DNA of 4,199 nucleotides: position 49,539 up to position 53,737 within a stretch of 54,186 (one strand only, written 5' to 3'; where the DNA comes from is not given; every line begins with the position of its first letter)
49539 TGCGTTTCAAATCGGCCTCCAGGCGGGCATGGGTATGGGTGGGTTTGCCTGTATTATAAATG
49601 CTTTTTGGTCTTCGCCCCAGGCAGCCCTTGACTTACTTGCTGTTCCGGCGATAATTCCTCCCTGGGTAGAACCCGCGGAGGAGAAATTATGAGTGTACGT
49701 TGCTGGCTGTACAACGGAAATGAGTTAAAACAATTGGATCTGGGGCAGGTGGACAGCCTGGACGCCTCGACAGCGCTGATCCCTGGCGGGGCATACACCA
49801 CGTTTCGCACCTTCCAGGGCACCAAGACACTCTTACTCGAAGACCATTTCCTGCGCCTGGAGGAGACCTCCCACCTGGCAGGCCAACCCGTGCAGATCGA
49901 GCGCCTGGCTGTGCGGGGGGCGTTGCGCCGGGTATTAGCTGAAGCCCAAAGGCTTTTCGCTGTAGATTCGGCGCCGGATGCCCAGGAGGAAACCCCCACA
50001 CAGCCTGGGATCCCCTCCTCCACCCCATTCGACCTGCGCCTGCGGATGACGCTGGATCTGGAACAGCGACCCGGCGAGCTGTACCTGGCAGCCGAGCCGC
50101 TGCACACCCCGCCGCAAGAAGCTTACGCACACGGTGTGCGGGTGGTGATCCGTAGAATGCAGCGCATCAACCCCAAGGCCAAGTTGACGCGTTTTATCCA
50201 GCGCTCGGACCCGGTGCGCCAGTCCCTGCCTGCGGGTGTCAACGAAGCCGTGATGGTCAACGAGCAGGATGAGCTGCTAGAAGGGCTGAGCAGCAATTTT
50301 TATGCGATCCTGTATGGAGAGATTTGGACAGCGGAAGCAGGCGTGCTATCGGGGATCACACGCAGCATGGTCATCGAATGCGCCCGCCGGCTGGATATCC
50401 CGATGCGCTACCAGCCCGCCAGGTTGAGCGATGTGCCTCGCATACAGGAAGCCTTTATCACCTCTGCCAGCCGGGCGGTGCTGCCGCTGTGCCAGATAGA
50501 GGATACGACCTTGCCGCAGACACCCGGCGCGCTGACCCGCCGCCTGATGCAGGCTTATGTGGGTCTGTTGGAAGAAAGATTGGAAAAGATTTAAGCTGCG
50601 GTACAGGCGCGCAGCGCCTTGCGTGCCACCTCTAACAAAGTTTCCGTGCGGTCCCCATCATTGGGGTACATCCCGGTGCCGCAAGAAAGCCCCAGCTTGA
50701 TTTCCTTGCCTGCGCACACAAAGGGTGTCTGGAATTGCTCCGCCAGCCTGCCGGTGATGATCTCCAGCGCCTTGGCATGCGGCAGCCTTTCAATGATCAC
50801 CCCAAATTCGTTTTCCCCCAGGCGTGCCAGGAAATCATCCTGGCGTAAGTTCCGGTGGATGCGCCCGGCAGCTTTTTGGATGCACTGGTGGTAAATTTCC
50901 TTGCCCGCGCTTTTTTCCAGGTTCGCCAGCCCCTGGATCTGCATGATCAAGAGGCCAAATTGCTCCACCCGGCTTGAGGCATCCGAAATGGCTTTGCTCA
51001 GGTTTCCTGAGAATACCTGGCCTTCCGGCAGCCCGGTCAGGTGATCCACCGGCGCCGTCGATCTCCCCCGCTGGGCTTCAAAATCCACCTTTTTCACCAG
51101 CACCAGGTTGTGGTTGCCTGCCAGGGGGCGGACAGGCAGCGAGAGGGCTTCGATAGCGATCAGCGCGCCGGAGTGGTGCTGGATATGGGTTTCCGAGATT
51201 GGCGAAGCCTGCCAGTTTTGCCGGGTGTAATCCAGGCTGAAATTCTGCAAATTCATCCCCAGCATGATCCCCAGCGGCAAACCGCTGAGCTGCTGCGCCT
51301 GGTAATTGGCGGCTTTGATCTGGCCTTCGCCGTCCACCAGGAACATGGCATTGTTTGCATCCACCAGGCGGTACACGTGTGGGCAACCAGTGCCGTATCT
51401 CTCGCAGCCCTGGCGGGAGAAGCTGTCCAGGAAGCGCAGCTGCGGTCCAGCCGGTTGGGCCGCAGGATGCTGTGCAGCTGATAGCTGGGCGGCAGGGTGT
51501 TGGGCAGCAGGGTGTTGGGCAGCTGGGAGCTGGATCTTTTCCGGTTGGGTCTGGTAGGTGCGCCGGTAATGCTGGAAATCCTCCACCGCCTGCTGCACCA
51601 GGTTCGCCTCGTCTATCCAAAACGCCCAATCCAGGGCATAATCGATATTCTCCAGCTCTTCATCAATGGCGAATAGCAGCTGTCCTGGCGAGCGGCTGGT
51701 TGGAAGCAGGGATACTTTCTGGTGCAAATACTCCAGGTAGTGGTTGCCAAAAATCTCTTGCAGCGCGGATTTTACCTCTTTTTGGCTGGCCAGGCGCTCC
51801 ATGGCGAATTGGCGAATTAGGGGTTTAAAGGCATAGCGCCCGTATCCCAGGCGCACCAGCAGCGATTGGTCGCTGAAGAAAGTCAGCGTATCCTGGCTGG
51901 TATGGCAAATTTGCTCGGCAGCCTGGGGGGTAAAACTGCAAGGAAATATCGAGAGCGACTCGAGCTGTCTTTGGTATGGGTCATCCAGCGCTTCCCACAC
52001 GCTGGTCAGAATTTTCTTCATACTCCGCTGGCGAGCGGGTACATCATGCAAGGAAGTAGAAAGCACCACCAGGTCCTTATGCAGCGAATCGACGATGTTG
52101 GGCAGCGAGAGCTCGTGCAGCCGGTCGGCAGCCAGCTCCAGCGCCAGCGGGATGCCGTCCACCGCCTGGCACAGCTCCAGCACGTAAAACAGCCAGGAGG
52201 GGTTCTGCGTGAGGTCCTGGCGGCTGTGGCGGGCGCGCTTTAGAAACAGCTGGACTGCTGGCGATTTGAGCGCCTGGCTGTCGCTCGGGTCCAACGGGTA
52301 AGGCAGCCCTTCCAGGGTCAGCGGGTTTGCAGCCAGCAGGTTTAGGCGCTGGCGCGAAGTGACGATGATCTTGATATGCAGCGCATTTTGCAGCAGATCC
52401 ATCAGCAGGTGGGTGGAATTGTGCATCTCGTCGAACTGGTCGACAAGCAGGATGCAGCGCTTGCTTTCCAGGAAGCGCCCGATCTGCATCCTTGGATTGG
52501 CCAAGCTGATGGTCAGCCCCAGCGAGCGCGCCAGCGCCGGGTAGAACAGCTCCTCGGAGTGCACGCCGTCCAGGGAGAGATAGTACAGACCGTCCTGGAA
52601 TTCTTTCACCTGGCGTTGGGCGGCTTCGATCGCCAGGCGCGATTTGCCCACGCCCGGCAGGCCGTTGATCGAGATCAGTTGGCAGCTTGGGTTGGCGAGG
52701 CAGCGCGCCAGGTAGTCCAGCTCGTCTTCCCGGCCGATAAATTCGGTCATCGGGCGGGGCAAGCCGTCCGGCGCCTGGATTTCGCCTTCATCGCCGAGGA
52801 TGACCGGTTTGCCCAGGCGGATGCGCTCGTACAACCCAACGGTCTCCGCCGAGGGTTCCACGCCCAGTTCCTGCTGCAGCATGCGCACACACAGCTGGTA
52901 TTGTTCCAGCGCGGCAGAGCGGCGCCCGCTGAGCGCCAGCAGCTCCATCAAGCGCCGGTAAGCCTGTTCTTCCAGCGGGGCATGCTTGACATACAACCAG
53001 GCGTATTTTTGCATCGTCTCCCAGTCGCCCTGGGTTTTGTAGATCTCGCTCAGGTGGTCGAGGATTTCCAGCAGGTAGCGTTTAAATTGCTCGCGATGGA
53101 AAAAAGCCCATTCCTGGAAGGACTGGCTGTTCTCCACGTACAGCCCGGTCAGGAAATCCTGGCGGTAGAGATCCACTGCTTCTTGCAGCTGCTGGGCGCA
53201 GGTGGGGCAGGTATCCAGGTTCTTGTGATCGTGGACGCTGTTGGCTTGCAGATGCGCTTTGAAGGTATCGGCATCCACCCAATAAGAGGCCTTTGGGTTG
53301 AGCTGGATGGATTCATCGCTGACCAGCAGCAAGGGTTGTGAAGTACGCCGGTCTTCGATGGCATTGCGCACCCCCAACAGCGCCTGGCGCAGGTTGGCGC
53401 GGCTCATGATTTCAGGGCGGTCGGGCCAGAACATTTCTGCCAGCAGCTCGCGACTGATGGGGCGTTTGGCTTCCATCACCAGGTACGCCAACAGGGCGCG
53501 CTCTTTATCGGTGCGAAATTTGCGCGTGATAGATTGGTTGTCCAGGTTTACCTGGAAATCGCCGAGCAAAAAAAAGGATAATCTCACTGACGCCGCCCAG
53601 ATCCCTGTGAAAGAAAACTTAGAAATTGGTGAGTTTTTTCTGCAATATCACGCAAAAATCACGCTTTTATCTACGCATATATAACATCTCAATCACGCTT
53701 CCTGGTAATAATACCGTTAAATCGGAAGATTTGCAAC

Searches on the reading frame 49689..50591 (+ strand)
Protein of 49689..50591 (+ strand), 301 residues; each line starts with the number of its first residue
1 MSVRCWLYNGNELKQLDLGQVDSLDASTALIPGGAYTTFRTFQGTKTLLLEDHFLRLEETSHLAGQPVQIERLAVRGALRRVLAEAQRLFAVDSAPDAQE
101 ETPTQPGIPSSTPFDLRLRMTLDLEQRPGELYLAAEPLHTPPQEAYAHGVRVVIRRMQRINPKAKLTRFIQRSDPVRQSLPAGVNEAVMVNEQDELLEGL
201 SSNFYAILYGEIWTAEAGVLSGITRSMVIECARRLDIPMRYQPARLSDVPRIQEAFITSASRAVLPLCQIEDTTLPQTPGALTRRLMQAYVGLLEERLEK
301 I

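Call 34: search_protein_families(library=pfam, proteins=[window:49689-50591:+], max_evalue=0.001)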
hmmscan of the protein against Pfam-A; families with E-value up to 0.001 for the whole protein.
window:49689-50591:+ (301 aa): 1 family
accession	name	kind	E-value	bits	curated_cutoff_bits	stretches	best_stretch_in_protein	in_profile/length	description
PF01063.24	Aminotran_4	-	1.5e-27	97.4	28.5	1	34-270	1-223/223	Amino-transferase class IV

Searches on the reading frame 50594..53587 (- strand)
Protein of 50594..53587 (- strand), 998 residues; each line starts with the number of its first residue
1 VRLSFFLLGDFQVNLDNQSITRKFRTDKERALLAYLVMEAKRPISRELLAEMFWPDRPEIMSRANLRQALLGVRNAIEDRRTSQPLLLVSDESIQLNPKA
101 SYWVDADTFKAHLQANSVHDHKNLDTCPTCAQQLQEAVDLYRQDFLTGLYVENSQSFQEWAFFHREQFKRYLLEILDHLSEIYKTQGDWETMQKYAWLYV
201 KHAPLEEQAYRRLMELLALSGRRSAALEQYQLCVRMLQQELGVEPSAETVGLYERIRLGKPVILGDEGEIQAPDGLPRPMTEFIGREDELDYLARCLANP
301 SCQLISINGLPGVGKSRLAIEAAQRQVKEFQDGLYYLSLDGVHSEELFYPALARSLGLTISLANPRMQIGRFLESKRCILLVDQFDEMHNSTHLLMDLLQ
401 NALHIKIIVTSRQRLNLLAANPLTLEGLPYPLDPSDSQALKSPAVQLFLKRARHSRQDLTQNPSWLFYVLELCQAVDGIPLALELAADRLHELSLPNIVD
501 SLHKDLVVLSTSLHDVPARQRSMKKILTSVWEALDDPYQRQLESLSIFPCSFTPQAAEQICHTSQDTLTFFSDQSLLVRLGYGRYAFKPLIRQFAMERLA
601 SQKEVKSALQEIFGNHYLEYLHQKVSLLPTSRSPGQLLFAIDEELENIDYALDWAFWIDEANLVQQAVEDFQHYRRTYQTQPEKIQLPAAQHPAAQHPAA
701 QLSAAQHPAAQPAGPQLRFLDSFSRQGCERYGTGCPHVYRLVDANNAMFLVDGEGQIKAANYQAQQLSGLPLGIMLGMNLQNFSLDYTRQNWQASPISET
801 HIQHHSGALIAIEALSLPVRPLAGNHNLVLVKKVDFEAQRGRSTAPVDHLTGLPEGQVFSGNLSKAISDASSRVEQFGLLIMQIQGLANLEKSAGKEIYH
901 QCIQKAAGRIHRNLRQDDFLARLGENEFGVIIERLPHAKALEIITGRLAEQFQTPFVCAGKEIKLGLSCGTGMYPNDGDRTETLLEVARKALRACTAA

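Call 34: search_protein_families(library=pfam, proteins=[window:50594-53587:-], max_evalue=0.001)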
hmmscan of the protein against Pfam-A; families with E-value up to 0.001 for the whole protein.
window:50594-53587:- (998 aa): 8 families
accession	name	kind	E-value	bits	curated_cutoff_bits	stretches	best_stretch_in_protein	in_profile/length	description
PF00990.26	GGDEF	-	4.6e-24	85.4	23.8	1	847-994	3-153/161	Diguanylate cyclase, GGDEF domain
PF03704.23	BTAD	-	1.4e-23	84.3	22.1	1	104-257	1-146/146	Bacterial transcriptional activator domain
PF00931.28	NB-ARC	-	2.3e-06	27.5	23.5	1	287-414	2-138/248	NB-ARC domain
PF13191.12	AAA_16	-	1.3e-05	26.2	32.6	1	282-381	1-103/167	AAA ATPase domain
PF13401.12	AAA_22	-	2.8e-05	24.9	27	1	302-402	5-113/130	AAA domain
PF00486.34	Trans_reg_C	-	6.8e-05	23.3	26.2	1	26-81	7-61/77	Transcriptional regulatory protein, C terminal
PF24883.2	NPHP3_N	-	0.00015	22.5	24.8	0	375-412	123-164/164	Nephrocystin 3, N-terminal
PF01637.24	ATPase_2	-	0.00029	21.2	33.2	0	283-349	1-67/225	ATPase domain predominantly from Archaea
